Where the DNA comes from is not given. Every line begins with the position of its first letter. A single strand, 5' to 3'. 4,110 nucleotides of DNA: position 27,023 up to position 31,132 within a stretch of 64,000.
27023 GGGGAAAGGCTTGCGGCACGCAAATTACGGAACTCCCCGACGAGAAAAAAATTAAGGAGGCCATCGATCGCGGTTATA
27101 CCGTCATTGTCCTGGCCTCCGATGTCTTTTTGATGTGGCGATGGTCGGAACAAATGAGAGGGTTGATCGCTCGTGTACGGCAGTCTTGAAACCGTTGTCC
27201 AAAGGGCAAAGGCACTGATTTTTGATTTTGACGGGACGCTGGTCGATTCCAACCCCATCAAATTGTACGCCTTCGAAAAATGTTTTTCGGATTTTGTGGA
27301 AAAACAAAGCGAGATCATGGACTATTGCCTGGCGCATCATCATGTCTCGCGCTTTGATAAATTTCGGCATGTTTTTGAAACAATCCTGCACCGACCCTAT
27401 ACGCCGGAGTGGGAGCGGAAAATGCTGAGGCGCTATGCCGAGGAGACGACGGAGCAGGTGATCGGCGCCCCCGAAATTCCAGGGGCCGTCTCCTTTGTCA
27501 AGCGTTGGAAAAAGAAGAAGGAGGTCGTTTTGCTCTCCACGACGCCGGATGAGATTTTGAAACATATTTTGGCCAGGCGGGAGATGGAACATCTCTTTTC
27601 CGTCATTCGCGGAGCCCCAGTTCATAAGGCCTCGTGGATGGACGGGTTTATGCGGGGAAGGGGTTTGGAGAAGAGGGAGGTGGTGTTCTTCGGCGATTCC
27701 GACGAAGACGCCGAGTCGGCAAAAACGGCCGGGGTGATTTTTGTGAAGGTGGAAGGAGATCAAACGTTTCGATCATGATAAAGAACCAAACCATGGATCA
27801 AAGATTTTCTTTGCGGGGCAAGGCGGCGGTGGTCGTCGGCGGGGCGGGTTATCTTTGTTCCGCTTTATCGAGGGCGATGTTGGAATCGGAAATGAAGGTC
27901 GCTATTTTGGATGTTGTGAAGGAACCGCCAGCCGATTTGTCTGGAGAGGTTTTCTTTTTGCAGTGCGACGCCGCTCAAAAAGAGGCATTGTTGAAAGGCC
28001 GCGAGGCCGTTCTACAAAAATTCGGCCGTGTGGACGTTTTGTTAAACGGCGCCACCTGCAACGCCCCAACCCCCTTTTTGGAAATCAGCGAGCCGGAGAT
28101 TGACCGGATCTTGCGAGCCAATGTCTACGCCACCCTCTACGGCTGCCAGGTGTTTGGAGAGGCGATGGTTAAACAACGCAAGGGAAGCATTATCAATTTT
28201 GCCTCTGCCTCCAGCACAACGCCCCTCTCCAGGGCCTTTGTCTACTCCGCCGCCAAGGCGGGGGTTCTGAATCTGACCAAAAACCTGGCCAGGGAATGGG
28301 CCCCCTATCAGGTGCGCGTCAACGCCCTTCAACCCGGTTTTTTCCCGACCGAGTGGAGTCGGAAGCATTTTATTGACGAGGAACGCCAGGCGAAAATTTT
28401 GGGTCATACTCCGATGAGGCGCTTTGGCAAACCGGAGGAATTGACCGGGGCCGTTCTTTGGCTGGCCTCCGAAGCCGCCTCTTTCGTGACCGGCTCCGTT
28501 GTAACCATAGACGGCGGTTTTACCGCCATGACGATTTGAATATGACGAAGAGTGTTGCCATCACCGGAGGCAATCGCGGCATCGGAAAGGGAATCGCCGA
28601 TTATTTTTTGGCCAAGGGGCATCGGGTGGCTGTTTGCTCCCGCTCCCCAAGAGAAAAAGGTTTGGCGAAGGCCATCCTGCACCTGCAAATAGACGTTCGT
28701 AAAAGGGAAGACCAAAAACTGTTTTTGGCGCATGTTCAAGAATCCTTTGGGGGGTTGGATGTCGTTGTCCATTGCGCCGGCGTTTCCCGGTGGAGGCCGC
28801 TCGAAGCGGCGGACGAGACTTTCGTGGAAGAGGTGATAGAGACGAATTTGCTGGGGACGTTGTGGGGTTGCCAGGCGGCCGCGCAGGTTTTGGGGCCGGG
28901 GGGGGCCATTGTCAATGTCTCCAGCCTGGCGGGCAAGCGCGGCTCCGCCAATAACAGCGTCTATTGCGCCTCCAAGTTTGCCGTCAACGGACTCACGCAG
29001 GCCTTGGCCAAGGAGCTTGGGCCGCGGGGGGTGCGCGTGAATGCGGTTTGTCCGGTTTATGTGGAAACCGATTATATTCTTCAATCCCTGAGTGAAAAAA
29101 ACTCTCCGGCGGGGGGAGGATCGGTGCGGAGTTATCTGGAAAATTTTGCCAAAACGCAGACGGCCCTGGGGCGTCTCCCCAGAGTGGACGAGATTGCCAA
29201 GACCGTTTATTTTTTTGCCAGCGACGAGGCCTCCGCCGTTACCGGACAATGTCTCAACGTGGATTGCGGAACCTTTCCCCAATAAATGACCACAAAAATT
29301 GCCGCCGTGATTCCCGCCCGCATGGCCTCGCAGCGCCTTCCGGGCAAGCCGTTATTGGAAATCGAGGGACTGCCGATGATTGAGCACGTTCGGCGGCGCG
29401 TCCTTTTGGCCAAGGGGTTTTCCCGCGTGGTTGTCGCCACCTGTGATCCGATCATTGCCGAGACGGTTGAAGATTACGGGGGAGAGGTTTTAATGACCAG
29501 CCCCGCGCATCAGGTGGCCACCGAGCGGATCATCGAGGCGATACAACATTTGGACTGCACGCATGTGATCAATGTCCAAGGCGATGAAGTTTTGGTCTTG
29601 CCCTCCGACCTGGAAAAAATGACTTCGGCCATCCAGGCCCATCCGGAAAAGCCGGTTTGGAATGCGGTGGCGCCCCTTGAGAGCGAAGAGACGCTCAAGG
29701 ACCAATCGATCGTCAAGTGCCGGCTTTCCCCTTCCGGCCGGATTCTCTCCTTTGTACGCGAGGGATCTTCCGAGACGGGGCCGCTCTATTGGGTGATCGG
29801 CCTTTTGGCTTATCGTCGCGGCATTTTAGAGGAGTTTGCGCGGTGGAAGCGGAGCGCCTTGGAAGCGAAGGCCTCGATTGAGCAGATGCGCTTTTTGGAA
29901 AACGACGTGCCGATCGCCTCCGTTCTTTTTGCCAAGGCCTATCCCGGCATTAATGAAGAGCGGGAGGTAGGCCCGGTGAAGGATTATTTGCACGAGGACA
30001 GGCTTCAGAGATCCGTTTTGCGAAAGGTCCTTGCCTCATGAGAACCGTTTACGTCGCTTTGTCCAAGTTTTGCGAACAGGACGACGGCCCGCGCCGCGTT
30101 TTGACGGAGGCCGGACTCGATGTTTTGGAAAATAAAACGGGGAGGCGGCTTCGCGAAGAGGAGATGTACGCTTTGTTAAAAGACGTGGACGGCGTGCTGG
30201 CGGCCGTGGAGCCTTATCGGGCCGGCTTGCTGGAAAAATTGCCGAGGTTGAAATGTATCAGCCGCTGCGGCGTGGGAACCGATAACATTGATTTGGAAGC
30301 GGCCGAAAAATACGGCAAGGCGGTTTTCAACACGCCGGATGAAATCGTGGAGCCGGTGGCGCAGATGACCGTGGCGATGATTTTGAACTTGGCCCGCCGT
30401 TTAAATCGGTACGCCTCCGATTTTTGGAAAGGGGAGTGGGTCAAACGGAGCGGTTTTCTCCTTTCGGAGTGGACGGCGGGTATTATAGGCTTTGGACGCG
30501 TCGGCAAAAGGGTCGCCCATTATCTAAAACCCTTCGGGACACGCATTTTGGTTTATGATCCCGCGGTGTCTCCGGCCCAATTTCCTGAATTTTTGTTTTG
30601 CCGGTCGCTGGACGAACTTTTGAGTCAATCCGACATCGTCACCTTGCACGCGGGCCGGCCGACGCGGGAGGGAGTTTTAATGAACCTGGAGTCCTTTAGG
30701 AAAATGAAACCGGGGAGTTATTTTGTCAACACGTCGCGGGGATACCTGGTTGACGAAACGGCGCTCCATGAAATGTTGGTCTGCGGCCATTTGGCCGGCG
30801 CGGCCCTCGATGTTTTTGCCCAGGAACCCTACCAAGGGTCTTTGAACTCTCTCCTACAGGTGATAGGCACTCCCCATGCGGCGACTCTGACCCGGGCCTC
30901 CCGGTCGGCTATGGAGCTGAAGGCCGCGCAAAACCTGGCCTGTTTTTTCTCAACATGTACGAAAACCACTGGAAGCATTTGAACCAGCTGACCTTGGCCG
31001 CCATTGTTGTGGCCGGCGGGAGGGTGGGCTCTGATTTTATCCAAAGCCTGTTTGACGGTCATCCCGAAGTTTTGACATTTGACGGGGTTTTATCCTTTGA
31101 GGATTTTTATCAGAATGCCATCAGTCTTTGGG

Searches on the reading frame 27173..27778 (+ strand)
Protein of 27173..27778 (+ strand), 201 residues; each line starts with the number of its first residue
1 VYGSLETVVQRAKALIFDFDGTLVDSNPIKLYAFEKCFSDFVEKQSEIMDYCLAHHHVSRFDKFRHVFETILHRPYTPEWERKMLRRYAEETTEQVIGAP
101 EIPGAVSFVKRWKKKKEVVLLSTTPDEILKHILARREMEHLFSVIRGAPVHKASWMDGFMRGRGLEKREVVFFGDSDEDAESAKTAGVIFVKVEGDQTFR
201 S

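Call 3: search_protein_families(library=pfam, proteins=[window:27173-27778:+], max_evalue=0.01)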
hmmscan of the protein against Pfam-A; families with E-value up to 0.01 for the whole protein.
window:27173-27778:+ (201 aa): 6 families
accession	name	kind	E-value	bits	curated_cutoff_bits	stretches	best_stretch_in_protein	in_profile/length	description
PF13419.12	HAD_2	-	1.7e-17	64.5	23.8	1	15-192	1-177/178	Haloacid dehalogenase-like hydrolase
PF00702.32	Hydrolase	-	4.1e-14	53.8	26.4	1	13-187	2-191/191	haloacid dehalogenase-like hydrolase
PF12710.13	HAD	-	5.6e-14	53.4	27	1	16-182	2-187/189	haloacid dehalogenase-like hydrolase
PF13242.12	Hydrolase_like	-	0.0022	18.3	22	1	155-194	9-49/75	HAD-hyrolase-like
PF25109.1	HAD_PNKP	-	0.0067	17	27.6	0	13-45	2-34/143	Polynucleotide kinase PNKP phosphatase domain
PF06888.18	Put_Phosphatase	-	0.0094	15.8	27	0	15-149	3-123/234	Putative Phosphatase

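Call 4: search_protein_families(library=ncbifam, proteins=[window:27173-27778:+], max_evalue=0.01)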
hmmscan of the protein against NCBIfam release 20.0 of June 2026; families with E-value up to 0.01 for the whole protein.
window:27173-27778:+ (201 aa): 27 families (the best 25 are shown)
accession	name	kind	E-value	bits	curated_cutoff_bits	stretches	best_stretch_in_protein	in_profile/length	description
NF009699.0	PRK13225.1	equivalog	1.1e-09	38.2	368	1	10-193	60-238/273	phosphoglycolate phosphatase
TIGR01549.1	HAD-SF-IA-v1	subfamily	2.1e-09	37.9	23.3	2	14-61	1-47/149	HAD-IA family hydrolase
NF009695.0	PRK13222.1-2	equivalog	2.8e-08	33.5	225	1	9-191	3-191/226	phosphoglycolate phosphatase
TIGR02009.1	PGMB-YQAB-SF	subfamily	7.7e-08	32.7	153.35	1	13-148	2-136/186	beta-phosphoglucomutase family hydrolase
NF009697.0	PRK13222.1-4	equivalog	8.2e-07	28.6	327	0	116-191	111-191/232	phosphoglycolate phosphatase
NF009698.0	PRK13223.1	equivalog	1.6e-06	27.5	466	1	12-191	13-198/272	phosphoglycolate phosphatase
TIGR01484.1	HAD-SF-IIB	subfamily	1.9e-06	28.1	41.8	1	135-189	165-218/221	HAD-IIB family hydrolase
TIGR01449.2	PGP_bact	equivalog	2.5e-06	27.2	180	1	16-193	2-184/213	phosphoglycolate phosphatase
NF008087.0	PRK10826.1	equivalog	4.5e-06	26.4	191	1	10-148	5-141/222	hexitol phosphatase HxpB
NF009804.0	PRK13288.1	equivalog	9.4e-06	25.2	218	1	12-189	3-177/215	pyrophosphatase PpaX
NF008000.0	PRK10725.1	equivalog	1.4e-05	25.3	215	1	10-193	3-185/188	fructose-1-phosphate/6-phosphogluconate phosphatase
TIGR01490.1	HAD-SF-IB-hyp1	subfamily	1.7e-05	25.2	98.3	1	15-142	2-130/202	HAD-IB family hydrolase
NF008610.0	PRK11587.1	equivalog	2e-05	24.1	282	1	11-114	2-97/219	sugar phosphatase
NF009694.0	PRK13222.1-1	equivalog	2.9e-05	23.5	415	0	82-191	95-208/252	phosphoglycolate phosphatase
TIGR01488.1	HAD-SF-IB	subfamily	4.6e-05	23.5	45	1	15-143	2-117/177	HAD-IB family phosphatase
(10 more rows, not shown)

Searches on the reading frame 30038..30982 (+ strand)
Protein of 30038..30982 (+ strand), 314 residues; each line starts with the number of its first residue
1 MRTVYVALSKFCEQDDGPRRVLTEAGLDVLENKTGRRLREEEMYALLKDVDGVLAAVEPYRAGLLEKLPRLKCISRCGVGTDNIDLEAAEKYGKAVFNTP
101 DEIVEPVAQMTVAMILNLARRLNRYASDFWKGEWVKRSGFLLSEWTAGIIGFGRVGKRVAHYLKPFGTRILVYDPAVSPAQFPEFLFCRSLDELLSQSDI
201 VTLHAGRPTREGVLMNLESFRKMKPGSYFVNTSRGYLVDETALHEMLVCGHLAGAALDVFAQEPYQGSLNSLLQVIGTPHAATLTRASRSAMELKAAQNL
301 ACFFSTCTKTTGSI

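Call 38: search_protein_families(library=pfam, proteins=[window:30038-30982:+], max_evalue=0.001)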
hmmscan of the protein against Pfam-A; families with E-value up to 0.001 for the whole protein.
window:30038-30982:+ (314 aa): 2 families
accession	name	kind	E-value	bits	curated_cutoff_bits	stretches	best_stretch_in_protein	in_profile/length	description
PF02826.25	2-Hacid_dh_C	-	6.4e-46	156.4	25.1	1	112-282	1-178/178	D-isomer specific 2-hydroxyacid dehydrogenase, NAD binding domain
PF00389.36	2-Hacid_dh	-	5.5e-22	78.3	24.6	1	31-306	23-126/134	D-isomer specific 2-hydroxyacid dehydrogenase, catalytic domain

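Call 51: search_protein_families(library=ncbifam, proteins=[window:30038-30982:+], max_evalue=0.01)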
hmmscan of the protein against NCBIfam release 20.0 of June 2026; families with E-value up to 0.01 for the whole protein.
window:30038-30982:+ (314 aa): 22 families
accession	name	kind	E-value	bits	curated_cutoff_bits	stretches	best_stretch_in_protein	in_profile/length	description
TIGR01327.1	PGDH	equivalog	8e-59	199.8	454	1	34-301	25-298/525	phosphoglycerate dehydrogenase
NF009714.1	PRK13243.1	equivalog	8e-50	170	455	1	39-304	35-313/332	glyoxylate reductase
NF008759.0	PRK11790.1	equivalog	7.9e-45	153.2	404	1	21-308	27-321/410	phosphoglycerate dehydrogenase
NF005069.0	PRK06487.1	equivalog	6.9e-44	150.2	448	1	40-306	39-313/320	2-hydroxyacid dehydrogenase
NF011938.0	PRK15409.1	equivalog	1.3e-35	123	492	1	40-301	36-306/324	glyoxylate/hydroxypyruvate reductase GhrB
NF006263.0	PRK08410.1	equivalog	2.7e-35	122.3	389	1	62-303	55-306/311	D-2-hydroxyacid dehydrogenase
NF005387.0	PRK06932.1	equivalog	8.8e-35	120.2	492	1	41-301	36-307/314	2-hydroxyacid dehydrogenase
NF005750.0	PRK07574.1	equivalog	2.1e-31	109.4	329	1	65-304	109-357/386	NAD-dependent formate dehydrogenase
NF000492.1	vanH_gen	exception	1e-29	103.6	540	1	71-263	67-255/312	D-lactate dehydrogenase VanH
NF006374.0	PRK08605.1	subfamily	2.8e-28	98.9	356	1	59-263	56-266/332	D-lactate dehydrogenase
NF001309.0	PRK00257.1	equivalog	6.5e-28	97.8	434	1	69-305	57-279/379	4-phosphoerythronate dehydrogenase PdxB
NF000371.1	vanH_Agroup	exception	3.7e-26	92.1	700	1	70-263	71-260/322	VanH-A/VanH-Pt family D-lactate dehydrogenase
NF041369.1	Dhydh_Halo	equivalog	1.1e-25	90.5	400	1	77-288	62-279/305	D-2-hydroxyacid dehydrogenase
NF000151.1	vanH-Ac1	exception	3.1e-24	85.9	750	1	72-263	104-291/351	D-lactate dehydrogenase VanH-Ac1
NF000112.1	vanH-Amyco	exception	1.3e-22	80.5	625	1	73-263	98-284/348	VanH-AOV family D-lactate dehydrogenase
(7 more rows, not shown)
